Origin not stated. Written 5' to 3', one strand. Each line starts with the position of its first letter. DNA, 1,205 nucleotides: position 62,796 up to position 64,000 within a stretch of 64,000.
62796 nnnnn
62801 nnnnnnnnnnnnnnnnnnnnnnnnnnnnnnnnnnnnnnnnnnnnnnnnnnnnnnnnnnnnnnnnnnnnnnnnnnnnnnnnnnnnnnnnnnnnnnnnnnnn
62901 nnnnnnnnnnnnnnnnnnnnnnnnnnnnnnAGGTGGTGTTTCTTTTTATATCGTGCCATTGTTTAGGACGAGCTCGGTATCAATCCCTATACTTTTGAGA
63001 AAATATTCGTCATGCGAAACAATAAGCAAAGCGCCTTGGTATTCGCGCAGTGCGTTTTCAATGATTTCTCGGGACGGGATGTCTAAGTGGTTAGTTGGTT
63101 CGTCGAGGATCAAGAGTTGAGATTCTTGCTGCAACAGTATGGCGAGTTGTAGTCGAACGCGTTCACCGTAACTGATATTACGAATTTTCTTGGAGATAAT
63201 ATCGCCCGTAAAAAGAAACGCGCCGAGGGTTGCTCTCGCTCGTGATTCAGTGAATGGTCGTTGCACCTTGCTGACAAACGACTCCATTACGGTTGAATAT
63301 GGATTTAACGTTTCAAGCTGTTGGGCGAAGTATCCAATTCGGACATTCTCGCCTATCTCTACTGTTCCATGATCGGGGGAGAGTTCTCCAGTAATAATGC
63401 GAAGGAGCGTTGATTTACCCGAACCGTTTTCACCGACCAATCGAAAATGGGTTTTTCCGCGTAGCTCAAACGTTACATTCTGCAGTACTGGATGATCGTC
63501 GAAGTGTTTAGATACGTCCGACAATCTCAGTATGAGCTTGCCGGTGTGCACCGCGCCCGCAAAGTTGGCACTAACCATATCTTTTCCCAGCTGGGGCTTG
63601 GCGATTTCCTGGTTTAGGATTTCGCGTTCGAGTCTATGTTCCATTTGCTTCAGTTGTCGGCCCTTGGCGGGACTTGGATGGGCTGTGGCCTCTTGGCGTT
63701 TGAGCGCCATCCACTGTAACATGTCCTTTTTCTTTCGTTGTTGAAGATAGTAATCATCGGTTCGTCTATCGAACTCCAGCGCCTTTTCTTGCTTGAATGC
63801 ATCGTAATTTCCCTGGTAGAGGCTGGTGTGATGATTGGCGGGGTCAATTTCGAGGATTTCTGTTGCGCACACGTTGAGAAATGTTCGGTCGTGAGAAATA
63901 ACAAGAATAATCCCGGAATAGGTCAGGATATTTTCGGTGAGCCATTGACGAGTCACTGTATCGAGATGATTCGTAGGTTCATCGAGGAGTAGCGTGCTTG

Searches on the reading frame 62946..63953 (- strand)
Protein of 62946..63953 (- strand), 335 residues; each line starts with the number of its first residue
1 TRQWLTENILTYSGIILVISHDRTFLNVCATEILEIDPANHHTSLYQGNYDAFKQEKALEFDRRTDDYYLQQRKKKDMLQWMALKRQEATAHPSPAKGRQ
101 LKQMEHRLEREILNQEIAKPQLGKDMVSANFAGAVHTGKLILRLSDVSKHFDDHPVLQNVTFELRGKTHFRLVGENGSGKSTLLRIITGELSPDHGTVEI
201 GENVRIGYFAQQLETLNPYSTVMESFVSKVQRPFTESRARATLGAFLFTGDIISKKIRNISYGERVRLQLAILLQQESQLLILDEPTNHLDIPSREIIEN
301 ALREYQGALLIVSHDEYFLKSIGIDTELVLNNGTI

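Call 75: search_protein_families(library=pfam, proteins=[window:62946-63953:-], max_evalue=0.00001)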
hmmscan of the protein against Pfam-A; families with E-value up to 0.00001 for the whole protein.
window:62946-63953:- (335 aa): 4 families
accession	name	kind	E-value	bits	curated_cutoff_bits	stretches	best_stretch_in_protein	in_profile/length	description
PF00005.33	ABC_tran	-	1.3e-25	91.1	25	1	157-288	1-137/137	ABC transporter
PF13304.12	AAA_21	-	3.8e-09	37.5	27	0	257-319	235-303/304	AAA domain, putative AbiEii toxin, Type IV TA system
PF12848.13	ABC_tran_Xtn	-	2.8e-07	31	25.9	1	40-111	5-70/85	ABC transporter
PF02463.25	SMC_N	-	6.5e-06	26.2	40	0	266-321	147-204/220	RecF/RecN/SMC N terminal domain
